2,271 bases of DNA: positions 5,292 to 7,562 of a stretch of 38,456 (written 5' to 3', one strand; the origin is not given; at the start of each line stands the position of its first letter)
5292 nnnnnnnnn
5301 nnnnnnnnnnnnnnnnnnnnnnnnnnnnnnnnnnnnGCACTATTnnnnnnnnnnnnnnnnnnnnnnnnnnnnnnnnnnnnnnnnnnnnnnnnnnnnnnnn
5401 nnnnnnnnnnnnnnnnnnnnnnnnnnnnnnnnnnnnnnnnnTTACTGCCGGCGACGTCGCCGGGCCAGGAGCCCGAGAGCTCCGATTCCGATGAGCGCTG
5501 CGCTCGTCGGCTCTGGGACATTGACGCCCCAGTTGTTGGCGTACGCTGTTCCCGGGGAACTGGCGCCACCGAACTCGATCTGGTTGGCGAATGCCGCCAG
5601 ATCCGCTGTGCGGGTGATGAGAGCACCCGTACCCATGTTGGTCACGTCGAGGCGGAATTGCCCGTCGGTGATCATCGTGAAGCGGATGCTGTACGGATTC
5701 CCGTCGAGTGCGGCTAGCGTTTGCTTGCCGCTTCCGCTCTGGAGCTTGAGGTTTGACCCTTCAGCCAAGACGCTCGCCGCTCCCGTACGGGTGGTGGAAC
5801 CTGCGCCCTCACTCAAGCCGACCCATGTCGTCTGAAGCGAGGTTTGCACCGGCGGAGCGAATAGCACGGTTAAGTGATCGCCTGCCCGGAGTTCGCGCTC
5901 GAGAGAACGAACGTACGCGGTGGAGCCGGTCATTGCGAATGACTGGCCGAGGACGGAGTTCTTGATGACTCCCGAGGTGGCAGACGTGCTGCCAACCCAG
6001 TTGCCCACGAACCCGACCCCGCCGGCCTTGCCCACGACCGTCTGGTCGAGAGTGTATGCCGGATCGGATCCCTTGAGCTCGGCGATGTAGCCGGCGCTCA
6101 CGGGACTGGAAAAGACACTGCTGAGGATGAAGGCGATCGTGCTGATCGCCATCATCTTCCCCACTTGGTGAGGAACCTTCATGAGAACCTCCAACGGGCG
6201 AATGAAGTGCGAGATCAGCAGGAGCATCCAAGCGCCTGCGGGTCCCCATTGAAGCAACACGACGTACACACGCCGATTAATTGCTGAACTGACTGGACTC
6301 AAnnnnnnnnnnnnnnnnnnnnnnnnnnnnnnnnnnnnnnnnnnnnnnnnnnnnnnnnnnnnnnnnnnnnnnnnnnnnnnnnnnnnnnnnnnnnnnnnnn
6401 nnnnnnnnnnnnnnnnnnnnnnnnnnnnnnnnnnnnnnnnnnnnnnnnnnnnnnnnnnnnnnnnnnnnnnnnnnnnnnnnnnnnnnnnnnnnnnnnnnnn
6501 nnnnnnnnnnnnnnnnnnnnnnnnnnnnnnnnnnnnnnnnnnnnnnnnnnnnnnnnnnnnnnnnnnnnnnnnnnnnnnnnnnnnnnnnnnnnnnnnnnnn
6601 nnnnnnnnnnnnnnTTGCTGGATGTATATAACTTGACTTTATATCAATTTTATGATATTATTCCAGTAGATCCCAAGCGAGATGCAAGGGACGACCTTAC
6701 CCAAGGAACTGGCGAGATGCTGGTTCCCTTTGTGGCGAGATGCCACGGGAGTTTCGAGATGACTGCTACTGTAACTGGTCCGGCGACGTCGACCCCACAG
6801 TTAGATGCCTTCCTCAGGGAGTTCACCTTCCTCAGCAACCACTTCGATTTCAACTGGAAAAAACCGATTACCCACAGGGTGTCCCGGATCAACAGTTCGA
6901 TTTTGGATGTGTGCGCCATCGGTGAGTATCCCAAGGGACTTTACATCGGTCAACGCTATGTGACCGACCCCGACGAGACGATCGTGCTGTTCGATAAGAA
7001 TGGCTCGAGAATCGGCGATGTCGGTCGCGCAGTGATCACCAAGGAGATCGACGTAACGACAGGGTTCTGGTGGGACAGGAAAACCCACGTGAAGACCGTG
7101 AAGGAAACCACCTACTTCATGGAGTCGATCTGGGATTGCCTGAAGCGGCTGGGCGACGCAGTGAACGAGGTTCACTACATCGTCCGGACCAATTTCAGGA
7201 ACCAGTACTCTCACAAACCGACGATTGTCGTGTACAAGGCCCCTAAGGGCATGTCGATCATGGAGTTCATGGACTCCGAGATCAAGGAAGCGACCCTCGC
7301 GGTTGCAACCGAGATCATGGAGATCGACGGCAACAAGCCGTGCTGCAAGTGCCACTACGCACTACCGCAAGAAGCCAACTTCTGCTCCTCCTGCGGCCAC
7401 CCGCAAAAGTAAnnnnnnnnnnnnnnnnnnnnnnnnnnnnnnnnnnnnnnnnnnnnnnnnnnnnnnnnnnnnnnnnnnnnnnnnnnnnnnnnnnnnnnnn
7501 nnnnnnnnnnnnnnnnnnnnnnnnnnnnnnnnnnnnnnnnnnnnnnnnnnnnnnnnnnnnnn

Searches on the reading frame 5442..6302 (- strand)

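Call 28: search_protein_families(library=pfam, proteins=[window:5442-6302:-], max_evalue=0.1)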
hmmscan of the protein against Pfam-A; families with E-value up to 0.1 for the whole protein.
window:5442-6302:- (286 aa): 1 family
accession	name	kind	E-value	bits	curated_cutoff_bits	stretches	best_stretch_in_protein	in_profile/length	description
PF07589.16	PEP-CTERM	-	4e-06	27.1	20.7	1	262-284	2-24/24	PEP-CTERM motif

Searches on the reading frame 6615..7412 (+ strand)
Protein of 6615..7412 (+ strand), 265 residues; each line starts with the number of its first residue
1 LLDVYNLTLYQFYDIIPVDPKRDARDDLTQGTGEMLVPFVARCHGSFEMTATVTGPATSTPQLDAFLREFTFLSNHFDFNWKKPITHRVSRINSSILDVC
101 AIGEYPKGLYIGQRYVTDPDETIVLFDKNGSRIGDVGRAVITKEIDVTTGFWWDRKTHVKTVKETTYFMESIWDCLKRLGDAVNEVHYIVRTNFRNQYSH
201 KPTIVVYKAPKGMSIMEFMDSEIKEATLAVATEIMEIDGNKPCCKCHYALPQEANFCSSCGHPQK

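Call 28: search_protein_families(library=pfam, proteins=[window:6615-7412:+], max_evalue=0.1)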
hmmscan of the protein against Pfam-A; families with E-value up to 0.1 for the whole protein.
window:6615-7412:+ (265 aa): 4 families
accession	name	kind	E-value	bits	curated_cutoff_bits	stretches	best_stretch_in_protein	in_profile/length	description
PF12773.13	DZR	-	0.00098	19.7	27.3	1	241-261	25-45/45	Double zinc ribbon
PF13240.11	Zn_Ribbon_1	-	0.0017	18.5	25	1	245-263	4-22/23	zinc-ribbon domain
PF17032.10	Zn_ribbon_15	-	0.0049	18.1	28.9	1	234-261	46-73/73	zinc-ribbon family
PF16475.10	DUF5052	-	0.048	13.7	29.4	0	122-240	80-182/199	Domain of unknown function (DUF5052)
